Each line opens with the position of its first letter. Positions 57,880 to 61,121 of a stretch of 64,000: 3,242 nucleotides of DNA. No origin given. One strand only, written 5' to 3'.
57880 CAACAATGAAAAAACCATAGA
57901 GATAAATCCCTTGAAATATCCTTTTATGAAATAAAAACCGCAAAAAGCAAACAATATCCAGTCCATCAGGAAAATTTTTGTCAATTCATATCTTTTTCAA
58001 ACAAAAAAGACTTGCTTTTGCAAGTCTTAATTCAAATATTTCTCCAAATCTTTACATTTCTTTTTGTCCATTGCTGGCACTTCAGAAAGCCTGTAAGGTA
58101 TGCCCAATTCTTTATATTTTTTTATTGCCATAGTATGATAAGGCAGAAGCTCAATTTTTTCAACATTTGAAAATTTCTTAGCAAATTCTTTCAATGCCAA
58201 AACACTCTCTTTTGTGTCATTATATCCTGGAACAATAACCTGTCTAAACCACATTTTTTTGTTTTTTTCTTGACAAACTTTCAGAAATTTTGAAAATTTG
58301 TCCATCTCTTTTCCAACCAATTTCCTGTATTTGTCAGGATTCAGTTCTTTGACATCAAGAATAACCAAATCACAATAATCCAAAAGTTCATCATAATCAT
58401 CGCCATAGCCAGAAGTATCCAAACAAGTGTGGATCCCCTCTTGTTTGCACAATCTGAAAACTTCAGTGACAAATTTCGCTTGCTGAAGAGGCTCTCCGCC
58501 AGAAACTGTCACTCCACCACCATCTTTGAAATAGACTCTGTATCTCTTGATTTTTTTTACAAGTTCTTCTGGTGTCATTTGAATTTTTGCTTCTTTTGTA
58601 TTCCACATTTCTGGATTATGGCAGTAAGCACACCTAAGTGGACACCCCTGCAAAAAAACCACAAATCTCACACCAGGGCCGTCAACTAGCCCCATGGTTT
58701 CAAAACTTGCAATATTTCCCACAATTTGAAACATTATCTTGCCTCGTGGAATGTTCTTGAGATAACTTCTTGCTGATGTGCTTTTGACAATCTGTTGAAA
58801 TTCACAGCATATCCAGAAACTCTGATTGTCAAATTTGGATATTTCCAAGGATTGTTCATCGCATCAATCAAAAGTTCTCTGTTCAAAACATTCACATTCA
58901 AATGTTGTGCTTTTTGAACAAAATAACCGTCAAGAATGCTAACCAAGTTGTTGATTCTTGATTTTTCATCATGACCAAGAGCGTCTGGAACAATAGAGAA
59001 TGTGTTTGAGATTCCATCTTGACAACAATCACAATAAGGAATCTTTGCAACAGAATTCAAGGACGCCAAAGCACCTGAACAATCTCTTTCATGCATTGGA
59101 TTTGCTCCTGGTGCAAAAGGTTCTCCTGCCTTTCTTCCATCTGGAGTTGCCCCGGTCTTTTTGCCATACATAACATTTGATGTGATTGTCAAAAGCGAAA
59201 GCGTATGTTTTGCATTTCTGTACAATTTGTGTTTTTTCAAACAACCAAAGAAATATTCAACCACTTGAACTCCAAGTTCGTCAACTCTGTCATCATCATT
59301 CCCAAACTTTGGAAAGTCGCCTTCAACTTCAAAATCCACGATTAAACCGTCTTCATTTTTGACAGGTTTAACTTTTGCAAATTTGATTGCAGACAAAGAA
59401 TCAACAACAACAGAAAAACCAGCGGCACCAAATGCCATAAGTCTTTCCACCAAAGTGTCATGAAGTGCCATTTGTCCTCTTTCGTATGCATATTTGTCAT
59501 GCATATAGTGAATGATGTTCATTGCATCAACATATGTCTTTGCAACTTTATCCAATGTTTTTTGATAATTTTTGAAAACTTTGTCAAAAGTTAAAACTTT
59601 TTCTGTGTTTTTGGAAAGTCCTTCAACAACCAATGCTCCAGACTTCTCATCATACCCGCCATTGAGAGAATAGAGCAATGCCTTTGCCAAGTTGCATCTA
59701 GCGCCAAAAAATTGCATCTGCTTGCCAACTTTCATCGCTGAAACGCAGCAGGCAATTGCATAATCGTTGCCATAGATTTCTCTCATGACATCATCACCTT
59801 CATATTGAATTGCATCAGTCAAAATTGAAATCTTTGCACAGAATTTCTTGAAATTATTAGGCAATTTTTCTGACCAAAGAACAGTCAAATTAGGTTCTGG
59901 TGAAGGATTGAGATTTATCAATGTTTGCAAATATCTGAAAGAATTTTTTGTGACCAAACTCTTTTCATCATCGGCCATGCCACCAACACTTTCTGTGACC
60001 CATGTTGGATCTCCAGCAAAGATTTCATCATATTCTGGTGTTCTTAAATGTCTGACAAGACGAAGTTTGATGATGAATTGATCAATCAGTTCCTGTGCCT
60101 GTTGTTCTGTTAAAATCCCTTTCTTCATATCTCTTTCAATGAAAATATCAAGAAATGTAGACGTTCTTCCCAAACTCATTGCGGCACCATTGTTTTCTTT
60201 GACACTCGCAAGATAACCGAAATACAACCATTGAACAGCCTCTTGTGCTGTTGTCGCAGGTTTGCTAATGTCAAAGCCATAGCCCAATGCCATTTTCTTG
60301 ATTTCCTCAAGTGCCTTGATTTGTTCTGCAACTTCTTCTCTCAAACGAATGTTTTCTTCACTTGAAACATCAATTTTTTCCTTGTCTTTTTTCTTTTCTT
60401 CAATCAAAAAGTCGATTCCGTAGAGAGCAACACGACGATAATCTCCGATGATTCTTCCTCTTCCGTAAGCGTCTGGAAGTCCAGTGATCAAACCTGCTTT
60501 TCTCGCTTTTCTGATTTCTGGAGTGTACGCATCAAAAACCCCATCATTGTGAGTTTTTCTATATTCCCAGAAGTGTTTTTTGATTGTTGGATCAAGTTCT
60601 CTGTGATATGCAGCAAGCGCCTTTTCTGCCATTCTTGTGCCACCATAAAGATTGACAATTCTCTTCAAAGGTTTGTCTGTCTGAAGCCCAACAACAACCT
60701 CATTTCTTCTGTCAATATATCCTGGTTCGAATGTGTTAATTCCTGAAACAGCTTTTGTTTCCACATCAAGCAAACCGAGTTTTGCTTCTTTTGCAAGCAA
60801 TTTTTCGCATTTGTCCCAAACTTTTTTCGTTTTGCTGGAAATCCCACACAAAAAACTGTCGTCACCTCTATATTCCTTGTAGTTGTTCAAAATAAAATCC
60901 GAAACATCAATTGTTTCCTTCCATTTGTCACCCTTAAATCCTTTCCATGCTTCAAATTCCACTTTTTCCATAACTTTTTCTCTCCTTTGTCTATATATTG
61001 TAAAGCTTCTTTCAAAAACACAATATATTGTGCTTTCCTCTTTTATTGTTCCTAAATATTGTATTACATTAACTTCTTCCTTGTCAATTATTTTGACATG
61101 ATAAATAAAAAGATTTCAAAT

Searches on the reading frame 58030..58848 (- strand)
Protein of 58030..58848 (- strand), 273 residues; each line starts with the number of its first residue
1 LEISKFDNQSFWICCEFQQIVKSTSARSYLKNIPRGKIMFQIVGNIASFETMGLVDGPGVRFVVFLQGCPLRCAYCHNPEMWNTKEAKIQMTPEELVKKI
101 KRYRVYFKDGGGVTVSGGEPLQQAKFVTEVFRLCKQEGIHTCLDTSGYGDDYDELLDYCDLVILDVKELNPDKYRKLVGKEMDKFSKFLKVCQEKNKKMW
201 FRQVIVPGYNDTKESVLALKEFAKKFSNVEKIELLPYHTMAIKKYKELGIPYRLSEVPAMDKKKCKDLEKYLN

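Call 63: search_protein_families(library=pfam, proteins=[window:58030-58848:-], max_evalue=0.001)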
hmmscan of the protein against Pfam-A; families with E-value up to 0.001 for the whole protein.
window:58030-58848:- (273 aa): 2 families
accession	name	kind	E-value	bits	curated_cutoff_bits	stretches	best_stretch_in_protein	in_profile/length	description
PF04055.27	Radical_SAM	-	2.8e-25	89.9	29.5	1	64-213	2-158/166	Radical SAM superfamily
PF13353.11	Fer4_12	-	5e-19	69.4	22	1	55-167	1-116/137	4Fe-4S single cluster domain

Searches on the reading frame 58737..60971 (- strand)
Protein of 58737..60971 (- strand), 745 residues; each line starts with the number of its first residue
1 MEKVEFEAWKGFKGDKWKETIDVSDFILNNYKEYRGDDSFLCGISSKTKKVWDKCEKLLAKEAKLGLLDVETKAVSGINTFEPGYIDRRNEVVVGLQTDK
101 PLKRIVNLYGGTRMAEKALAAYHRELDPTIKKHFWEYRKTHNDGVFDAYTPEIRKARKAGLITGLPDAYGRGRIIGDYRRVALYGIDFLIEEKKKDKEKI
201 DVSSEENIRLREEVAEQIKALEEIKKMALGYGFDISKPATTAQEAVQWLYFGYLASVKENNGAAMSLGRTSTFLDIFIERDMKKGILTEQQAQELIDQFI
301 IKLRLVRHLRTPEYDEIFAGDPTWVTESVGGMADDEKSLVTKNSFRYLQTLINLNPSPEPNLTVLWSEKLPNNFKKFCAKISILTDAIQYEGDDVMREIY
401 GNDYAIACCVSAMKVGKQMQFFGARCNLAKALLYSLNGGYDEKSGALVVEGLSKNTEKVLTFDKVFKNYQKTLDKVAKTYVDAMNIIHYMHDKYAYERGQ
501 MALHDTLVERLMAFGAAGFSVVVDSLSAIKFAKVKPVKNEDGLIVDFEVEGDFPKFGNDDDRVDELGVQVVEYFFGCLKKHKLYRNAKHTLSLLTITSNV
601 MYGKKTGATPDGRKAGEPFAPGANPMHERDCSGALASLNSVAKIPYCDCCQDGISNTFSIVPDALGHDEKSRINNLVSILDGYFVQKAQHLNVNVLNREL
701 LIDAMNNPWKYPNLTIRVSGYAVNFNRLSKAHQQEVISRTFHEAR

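Call 63: search_protein_families(library=pfam, proteins=[window:58737-60971:-], max_evalue=0.001)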
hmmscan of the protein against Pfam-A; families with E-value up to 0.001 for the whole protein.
window:58737-60971:- (745 aa): 2 families
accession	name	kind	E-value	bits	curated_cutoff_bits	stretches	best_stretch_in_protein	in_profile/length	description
PF02901.20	PFL-like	-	7.7e-206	686.1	24.3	1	19-603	3-647/647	Pyruvate formate lyase-like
PF01228.26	Gly_radical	-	9.5e-36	123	22.2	1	619-726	1-106/106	Glycine radical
